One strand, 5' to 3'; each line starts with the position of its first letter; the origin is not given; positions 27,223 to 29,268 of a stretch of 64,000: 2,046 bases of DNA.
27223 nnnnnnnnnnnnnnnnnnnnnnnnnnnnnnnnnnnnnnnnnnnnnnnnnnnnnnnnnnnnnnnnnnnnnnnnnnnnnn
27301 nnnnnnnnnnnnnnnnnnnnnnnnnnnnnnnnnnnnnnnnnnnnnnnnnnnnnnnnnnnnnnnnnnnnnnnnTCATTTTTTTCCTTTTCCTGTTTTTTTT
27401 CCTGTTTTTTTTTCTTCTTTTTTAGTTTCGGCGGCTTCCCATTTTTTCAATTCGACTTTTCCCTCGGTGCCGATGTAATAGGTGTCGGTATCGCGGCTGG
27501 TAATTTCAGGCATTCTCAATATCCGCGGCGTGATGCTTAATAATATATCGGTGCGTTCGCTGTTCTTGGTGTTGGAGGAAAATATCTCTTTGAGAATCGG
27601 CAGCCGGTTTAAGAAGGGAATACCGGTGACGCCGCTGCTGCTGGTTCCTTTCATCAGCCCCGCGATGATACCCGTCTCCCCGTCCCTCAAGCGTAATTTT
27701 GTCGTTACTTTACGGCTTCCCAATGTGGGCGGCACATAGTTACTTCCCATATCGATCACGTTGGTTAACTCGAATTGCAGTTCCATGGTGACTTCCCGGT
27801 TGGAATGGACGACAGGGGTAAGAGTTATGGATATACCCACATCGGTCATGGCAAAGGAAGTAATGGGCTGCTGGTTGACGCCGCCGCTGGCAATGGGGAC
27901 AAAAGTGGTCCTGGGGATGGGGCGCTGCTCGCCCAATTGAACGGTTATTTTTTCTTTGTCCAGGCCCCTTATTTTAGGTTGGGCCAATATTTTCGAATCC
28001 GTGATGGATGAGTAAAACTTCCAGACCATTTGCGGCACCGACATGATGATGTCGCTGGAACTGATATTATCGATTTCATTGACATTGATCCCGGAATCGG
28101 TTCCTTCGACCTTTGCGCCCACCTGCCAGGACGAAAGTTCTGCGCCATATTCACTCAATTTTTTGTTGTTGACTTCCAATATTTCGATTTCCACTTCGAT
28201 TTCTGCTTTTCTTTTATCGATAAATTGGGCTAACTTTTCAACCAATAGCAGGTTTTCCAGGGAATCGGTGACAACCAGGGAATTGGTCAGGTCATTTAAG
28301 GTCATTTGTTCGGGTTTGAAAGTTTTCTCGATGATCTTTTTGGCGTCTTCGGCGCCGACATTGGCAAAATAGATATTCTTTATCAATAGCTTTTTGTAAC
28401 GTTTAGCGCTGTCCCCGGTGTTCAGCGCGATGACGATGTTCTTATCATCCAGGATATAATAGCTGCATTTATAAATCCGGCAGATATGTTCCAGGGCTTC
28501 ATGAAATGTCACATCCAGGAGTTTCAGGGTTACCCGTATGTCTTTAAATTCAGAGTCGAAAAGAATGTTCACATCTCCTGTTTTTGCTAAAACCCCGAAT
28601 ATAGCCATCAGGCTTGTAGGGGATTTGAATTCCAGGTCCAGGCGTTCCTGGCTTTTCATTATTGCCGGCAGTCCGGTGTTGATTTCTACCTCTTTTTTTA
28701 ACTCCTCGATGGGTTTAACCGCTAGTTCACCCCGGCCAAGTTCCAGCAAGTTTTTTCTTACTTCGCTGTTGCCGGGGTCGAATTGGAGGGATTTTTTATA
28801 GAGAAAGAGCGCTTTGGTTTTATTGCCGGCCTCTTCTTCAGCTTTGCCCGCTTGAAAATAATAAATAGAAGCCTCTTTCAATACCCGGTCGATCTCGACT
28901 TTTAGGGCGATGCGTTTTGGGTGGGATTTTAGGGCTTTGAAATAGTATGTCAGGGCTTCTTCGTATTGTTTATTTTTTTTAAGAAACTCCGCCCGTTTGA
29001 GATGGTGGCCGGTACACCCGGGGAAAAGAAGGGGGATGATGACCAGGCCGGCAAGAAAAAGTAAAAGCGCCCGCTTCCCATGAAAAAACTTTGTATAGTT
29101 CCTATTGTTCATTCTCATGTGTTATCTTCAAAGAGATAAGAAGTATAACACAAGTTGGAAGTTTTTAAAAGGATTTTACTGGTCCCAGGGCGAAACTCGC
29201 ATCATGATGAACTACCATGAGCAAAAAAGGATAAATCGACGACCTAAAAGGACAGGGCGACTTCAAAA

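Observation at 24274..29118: Orphan TPR-lipoprotein secretin translationally coupled to a Septu-like ATPase-HNH pair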

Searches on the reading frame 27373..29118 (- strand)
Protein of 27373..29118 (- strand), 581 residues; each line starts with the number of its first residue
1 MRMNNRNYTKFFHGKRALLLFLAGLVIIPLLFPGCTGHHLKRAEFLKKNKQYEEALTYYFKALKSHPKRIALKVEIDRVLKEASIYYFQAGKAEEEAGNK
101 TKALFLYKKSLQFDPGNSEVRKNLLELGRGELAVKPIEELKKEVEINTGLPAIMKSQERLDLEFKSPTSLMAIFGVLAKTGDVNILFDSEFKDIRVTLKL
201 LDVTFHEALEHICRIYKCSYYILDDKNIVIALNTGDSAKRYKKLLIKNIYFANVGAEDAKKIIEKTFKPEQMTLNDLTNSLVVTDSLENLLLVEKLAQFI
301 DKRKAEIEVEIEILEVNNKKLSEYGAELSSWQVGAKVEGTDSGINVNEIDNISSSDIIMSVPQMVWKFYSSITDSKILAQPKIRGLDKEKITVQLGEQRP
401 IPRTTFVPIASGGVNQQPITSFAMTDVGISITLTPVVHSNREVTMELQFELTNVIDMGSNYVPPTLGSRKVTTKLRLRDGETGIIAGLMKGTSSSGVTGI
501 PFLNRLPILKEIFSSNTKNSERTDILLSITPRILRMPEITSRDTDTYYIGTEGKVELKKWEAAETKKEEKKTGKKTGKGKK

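Call 4: search_protein_families(library=pfam, proteins=[window:27373-29118:-], max_evalue=0.01)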
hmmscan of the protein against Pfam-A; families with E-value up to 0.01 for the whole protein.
window:27373-29118:- (581 aa): 10 families
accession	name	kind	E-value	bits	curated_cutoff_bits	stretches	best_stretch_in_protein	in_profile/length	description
PF00263.26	Secretin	-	7.9e-31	107.4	27.5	1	372-535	5-169/169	Bacterial type II and III secretion system protein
PF13428.12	TPR_14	-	1.4e-07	31.9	23.5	0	87-127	4-44/44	Tetratricopeptide repeat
PF07719.23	TPR_2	-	8.3e-07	29.1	27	1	86-117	3-34/34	Tetratricopeptide repeat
PF00515.34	TPR_1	-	1.5e-06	28.2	27.8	1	42-67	7-32/34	Tetratricopeptide repeat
PF16344.10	FecR_C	-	8.4e-05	23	24.4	1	168-230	7-70/70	FecR, C-terminal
PF13429.12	TPR_15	-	0.00077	19.4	26.2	1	70-125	131-187/280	Tetratricopeptide repeat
PF13181.12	TPR_8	-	0.00094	19.6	25.7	0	86-116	3-33/34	Tetratricopeptide repeat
PF14559.12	TPR_19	-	0.0029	18.3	25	0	97-126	4-33/68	Tetratricopeptide repeat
PF13424.12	TPR_12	-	0.0043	17.7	30.1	0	41-97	8-65/77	Tetratricopeptide repeat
PF03958.22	Secretin_N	-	0.0083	16.7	28.2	0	249-305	4-68/69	Bacterial type II/III secretion system short domain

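Call 5: search_protein_families(library=padloc, proteins=[window:27373-29118:-], max_evalue=0.01)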
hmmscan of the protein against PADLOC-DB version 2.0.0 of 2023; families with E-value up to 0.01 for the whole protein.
window:27373-29118:- (581 aa): 0 families

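Call 11: find_homologous_proteins(query=window:27373-29118:-, max_evalue=1e-10)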
Query window:27373-29118:- (581 aa): 326 proteins with E <= 1e-10 among 8000 candidates; the best 120 are listed.
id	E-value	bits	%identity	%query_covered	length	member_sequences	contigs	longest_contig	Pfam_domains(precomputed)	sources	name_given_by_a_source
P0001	0.0e+0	1174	92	96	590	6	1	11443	PF16344.11,PF00515.35,PF00263.27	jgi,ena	-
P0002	0.0e+0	1155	91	97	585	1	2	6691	PF00515.35,PF00263.27,PF13428.13,PF07719.24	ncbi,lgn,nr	ncbi:MAG: ral secretion pathway protein [Acidobacteriota bacterium]|nr:ral secretion pathway protein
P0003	0.0e+0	1150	90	100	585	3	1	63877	PF00515.35,PF00263.27,PF13428.13,PF07719.24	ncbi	-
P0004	0.0e+0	1144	91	97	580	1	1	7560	PF00515.35,PF00263.27,PF13428.13,PF07719.24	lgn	-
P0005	2.6e-255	866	68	98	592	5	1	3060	PF13414.13,PF00515.35,PF13424.13,PF00263.27,PF13428.13,PF13429.13,PF13181.13,PF07719.24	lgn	-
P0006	6.2e-247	839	66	98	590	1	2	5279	PF13414.13,PF00515.35,PF03958.23,PF00263.27,PF13428.13,PF13429.13,PF07719.24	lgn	-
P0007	3.0e-244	830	66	98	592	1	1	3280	PF13414.13,PF00515.35,PF00263.27,PF13428.13,PF07719.24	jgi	jgi:general secretion pathway protein D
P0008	1.1e-239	815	67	93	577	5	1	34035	PF00515.35,PF00263.27,PF07719.24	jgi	jgi:general secretion pathway protein D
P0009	5.2e-237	806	64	96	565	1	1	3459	PF00515.35,PF00263.27,PF07719.24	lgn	-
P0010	2.4e-233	794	65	93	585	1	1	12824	PF00515.35,PF03958.23,PF00263.27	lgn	-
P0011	6.0e-233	792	62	97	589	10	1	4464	PF00515.35,PF00263.27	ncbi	-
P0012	1.4e-230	785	64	92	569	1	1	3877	PF00515.35,PF00263.27,PF07719.24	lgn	-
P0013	5.6e-230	783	62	96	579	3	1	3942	PF00515.35,PF00263.27,PF07719.24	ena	-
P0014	6.3e-223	759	62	93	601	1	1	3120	PF00263.27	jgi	jgi:general secretion pathway protein D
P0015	2.6e-220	751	64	91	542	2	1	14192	PF16344.11,PF00515.35,PF00263.27,PF07719.24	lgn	-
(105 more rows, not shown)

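Call 12: find_encoding_contigs(protein=P0003, flank=10000, max_places=3)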
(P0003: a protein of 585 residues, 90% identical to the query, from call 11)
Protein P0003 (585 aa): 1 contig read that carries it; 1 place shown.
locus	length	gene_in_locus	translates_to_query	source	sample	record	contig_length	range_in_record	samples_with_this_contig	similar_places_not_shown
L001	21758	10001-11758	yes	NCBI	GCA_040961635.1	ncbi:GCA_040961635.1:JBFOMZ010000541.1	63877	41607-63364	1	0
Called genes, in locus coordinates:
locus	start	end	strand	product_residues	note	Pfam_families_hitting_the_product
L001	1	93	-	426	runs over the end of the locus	PF14697:Fer4_21 (faint), PF00037:Fer4 (weak), PF12797:Fer4_2 (weak), PF12837:Fer4_6 (weak), PF12838:Fer4_7, PF13187:Fer4_9 (weak), PF13237:Fer4_10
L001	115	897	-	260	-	PF00005:ABC_tran, PF02463:SMC_N, PF13401:AAA_22 (faint), PF13304:AAA_21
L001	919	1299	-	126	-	PF01042:Ribonuc_L-PSP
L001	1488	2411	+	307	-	PF07730:HisKA_3, PF13581:HATPase_c_2 (weak), PF02518:HATPase_c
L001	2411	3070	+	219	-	PF00072:Response_reg, PF00196:GerE, PF08281:Sigma70_r4_2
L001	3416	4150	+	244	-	PF00149:Metallophos, PF12850:Metallophos_2 (faint)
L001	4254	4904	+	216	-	PF02163:Peptidase_M50 (weak)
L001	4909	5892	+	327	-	PF00579:tRNA-synt_1b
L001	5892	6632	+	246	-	PF02616:SMC_ScpA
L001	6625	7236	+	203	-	PF04079:SMC_ScpB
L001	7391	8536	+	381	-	PF00155:Aminotran_1_2, PF00266:Aminotran_5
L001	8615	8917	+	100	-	PF01740:STAS, PF13466:STAS_2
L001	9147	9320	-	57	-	-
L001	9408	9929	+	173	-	-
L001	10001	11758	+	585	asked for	PF00515:TPR_1 (faint), PF07719:TPR_2 (faint), PF13428:TPR_14 (faint), PF00263:Secretin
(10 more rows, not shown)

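Call 13: find_encoding_contigs(protein=P0008, flank=10000, max_places=3)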
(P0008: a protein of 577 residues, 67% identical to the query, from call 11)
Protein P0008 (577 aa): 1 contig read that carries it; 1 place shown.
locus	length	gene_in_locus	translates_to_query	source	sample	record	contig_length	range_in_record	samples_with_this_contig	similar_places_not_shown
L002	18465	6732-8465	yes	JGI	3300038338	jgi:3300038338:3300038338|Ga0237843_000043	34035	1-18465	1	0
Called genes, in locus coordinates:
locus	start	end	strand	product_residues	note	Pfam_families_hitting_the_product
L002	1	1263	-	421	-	?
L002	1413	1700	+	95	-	PF13510:Fer2_4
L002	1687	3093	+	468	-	PF07992:Pyr_redox_2, PF12831:FAD_oxidored (weak), PF13450:NAD_binding_8 (weak), PF04324:Fer2_BFD, PF17806:SO_alpha_A3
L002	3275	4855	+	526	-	PF13884:Peptidase_S74 (weak)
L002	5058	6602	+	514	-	PF13884:Peptidase_S74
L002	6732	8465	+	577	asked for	PF00515:TPR_1 (faint), PF07719:TPR_2 (faint), PF00263:Secretin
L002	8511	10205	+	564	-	PF13884:Peptidase_S74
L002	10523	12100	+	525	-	PF13884:Peptidase_S74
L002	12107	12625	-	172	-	PF01713:Smr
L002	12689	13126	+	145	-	PF07670:Gate (weak)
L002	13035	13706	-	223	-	PF01209:Ubie_methyltran, PF13489:Methyltransf_23 (weak), PF13847:Methyltransf_31, PF08241:Methyltransf_11, PF08242:Methyltransf_12, PF13649:Methyltransf_25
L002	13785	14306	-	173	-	PF22570:LiaF-TM (faint)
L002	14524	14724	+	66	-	PF28317:Lant_leader_dom (weak)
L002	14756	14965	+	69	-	-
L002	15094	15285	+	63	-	-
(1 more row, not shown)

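Call 14: find_encoding_contigs(protein=P0001, flank=10000, max_places=3)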
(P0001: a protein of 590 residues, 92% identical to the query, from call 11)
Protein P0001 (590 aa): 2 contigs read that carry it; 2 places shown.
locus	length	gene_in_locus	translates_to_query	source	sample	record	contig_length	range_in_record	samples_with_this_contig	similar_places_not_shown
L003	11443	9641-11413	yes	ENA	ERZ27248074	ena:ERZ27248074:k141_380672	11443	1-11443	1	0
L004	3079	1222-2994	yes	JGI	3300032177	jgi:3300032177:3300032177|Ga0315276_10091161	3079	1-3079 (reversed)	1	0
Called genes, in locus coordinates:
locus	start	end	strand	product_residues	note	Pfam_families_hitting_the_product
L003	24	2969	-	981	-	PF00072:Response_reg (faint), PF01326:PPDK_N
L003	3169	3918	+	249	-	PF02596:DUF169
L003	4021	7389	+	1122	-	PF03065:Glyco_hydro_57, PF01074:Glyco_hydro_38N, PF09261:Alpha-mann_mid, PF07748:Glyco_hydro_38C, PF17677:Glyco_hydro38C2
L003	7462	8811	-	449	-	PF00557:Peptidase_M24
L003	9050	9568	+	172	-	-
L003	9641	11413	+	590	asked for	PF00515:TPR_1 (faint), PF16344:FecR_C (faint), PF00263:Secretin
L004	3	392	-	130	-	?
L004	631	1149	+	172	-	-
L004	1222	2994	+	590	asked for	PF00515:TPR_1 (faint), PF16344:FecR_C (faint), PF00263:Secretin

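Call 29: find_related_loci(query=A1, collection=genome_contigs, flank=10000)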
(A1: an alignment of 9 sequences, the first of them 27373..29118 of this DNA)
Query A1 (581 aa) in genome_contigs; peptide patterns used: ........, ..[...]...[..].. (x = any residue, [..] = any of these).
438 stretches matched a pattern; 11 encode a relative of the query (tblastn E <= 1e-3); 11 distinct loci.
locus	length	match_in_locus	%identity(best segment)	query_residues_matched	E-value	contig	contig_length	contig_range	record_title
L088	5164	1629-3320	91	1-564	0e+0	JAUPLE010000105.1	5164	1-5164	MAG: Acidobacteriota bacterium isolate erpe_2018_pw_9hr_WHONDRS-PP48-000088_B_bin.18 scaffold_137896, whole genome shotg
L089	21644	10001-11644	66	15-562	0e+0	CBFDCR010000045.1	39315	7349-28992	MAG TPA_asm: uncultured bacterium isolate SRR26215683_binner23_Refined_38 genome assembly, contig: ERZ25073488.211, whol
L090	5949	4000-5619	58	20-558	0e+0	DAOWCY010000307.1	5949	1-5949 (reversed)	MAG TPA_asm: Candidatus Aminicenantes bacterium isolate CSMAG_1899 CSMAG_1899_k141_1142231_length_5949_cov_14.0558, whol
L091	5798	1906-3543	56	16-563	0e+0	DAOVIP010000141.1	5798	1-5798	MAG TPA_asm: Candidatus Aminicenantes bacterium isolate CSMAG_1370 CSMAG_1370_k141_3533417_length_5798_cov_8.0000, whole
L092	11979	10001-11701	55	2-567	0e+0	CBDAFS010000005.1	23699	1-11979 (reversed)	MAG: uncultured Aminicenantes bacterium isolate MAG_102 genome assembly, contig: k141_353909, whole genome shotgun seque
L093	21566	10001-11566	50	34-557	1e-180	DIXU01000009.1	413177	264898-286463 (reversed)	MAG TPA_asm: Candidatus Aminicenantes bacterium UBA6072 UBA6072_contig_31, whole genome shotgun sequence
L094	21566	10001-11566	49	34-557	9e-180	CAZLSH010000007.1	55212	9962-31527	MAG TPA_asm: uncultured Clostridia bacterium isolate SRP192927_co7_47 genome assembly, contig: NODE_786_length_55212_cov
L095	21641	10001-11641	49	35-580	6e-178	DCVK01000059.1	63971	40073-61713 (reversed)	MAG TPA_asm: Candidatus Aminicenantes bacterium UBA2190 UBA2190_contig_2601, whole genome shotgun sequence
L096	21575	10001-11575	49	34-558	9e-172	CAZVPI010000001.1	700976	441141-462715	MAG TPA_asm: uncultured Clostridia bacterium isolate binchicken_co44_202 genome assembly, contig: NODE_2_length_700976_c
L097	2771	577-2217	39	25-561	1e-126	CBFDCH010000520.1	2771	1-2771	MAG TPA_asm: uncultured bacterium isolate SRR26215672_concoct_63 genome assembly, contig: ERZ25073483.38419, whole genom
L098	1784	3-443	63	422-568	4e-57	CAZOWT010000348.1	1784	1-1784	MAG TPA_asm: uncultured Clostridia bacterium isolate binchicken_co129_912 genome assembly, contig: NODE_307123_length_17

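Call 32: search_protein_families(library=pfam, proteins=[L093:8239-9822:+, L094:8161-9822:+, L096:8199-9830:+, L092:9306-10007:+, L095:9099-9914:+, L091:1160-1861:+, L091:3631-5798:+, L093:11767-12561:-, L093:12554-16096:-, L089:11732-13456:+], max_evalue=0.001)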
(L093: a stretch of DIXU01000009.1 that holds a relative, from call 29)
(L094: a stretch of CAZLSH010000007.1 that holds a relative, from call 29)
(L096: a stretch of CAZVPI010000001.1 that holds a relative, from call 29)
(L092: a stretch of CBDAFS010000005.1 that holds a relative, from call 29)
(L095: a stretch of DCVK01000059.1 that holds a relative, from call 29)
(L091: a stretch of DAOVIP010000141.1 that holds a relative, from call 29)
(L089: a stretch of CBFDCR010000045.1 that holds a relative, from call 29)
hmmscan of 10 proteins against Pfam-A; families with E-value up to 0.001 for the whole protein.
L093:8239-9822:+ (527 aa): 1 family
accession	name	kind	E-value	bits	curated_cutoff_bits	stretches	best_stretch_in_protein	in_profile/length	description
PF13884.11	Peptidase_S74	-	3.2e-07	31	22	1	429-478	1-52/58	Chaperone of endosialidase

L094:8161-9822:+ (553 aa): 1 family
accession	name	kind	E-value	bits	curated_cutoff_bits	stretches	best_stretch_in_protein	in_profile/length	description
PF13884.11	Peptidase_S74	-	9.2e-09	35.9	22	1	455-504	1-52/58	Chaperone of endosialidase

L096:8199-9830:+ (543 aa): 1 family
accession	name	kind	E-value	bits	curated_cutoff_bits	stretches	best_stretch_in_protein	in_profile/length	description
PF13884.11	Peptidase_S74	-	7.5e-10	39.4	22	1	444-492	2-52/58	Chaperone of endosialidase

L092:9306-10007:+ (233 aa): 4 families
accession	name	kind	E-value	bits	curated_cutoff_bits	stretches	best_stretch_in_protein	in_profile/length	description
PF02369.22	Big_1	-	4.9e-10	39.8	34.9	1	158-230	15-92/93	Bacterial Ig-like domain (group 1)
PF09134.16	Invasin_D3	-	7.5e-09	36.4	33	1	147-230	7-93/98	Invasin, domain 3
PF16640.11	Big_3_5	-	2.3e-05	25.3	35.5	0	47-125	1-75/88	Bacterial Ig-like domain (group 3)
PF12985.13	DUF3869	-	0.00052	20.6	24.5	1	192-231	31-69/85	Domain of unknown function (DUF3869)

L095:9099-9914:+ (271 aa): 0 families

L091:1160-1861:+ (233 aa): 2 families
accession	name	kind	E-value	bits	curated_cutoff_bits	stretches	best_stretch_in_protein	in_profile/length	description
PF02369.22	Big_1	-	5.9e-10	39.5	34.9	1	158-220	15-79/93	Bacterial Ig-like domain (group 1)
PF17789.7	MG4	-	0.00013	22.5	24.7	0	163-221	18-77/95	Macroglobulin domain MG4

L091:3631-5798:+ (722 aa): 6 families
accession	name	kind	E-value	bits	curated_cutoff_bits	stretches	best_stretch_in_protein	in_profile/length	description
PF09136.16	Glucodextran_B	-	7.8e-14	51.8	27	1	179-256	1-81/83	Glucodextranase, domain B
PF19077.6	Big_13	-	4.3e-07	30.8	27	1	292-351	34-94/102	Bacterial Ig-like domain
PF17957.7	Big_7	-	0.00017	22.6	24.1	1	263-338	1-70/70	Bacterial Ig domain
PF13715.12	CarbopepD_reg_2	-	0.00048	20.5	32.2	0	369-433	3-69/88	CarboxypepD_reg-like domain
PF13750.12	Big_3_3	-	0.00053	20.1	27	0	220-271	2-57/157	Bacterial Ig-like domain (group 3)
PF08308.17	PEGA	-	0.00095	19.5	20.8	0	407-433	34-60/71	PEGA domain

L093:11767-12561:- (264 aa): 1 family
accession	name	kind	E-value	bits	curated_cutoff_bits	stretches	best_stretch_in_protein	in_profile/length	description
PF01261.30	AP_endonuc_2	-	4.8e-24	85.8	31.1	1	36-237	21-230/249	Xylose isomerase-like TIM barrel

L093:12554-16096:- (1180 aa): 10 families
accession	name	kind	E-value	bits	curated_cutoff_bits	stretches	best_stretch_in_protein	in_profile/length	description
PF08448.16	PAS_4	-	5e-27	94.7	23.1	3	567-674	1-107/110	PAS fold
PF02518.31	HATPase_c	-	1.7e-24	86.8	26.4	1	919-1036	2-109/111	Histidine kinase-, DNA gyrase B-, and HSP90-like ATPase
PF00989.32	PAS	-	2.1e-19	70.1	22.6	1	688-772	2-81/113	PAS fold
PF00072.30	Response_reg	-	5e-18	65.7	30.2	1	1060-1170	1-109/111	Response regulator receiver domain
PF13426.13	PAS_9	-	2.5e-17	63.5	27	1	450-547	4-102/103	PAS domain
PF13188.13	PAS_8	-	2e-15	56.5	21.8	2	689-742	3-53/65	PAS domain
PF00512.31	HisKA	-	1.7e-13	50.8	26.9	1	814-875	3-63/66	His Kinase A (phospho-acceptor) domain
PF24820.1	Diguanyl_cycl_sensor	-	2.3e-06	27.9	28.1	0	568-625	3-59/109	Diguanylate cyclase-like sensor domain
PF14501.12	HATPase_c_5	-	8.1e-06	26.1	22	1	922-1023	5-91/102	GHKL domain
PF13596.12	PAS_10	-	0.00098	20.2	22.1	0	566-668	4-100/106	PAS domain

L089:11732-13456:+ (574 aa): 1 family
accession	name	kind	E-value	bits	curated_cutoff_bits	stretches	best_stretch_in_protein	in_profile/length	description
PF13884.11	Peptidase_S74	-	2.8e-08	34.3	22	1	478-529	1-54/58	Chaperone of endosialidase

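Call 43: find_encoding_contigs(protein=P0004, flank=8000, max_places=3)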
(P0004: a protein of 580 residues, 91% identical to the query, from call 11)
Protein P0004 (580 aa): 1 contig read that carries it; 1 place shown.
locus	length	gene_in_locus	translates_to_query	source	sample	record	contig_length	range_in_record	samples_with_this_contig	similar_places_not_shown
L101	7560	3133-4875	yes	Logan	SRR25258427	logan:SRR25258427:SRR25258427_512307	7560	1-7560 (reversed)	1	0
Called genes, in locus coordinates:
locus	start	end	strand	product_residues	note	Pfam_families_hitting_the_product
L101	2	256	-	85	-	?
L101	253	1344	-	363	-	PF11104:PilM_2, PF06723:MreB_Mbl (faint), PF14450:FtsA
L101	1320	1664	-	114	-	-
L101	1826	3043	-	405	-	PF17785:PUA_3, PF10672:Methyltrans_SAM, PF03602:Cons_hypoth95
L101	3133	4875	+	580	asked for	PF00515:TPR_1 (faint), PF07719:TPR_2 (faint), PF13428:TPR_14 (faint), PF00263:Secretin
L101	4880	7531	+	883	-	PF25852:DUF6242_C (faint), PF02012:BNR (faint), PF15899:BNR_6 (faint), PF15902:Sortilin-Vps10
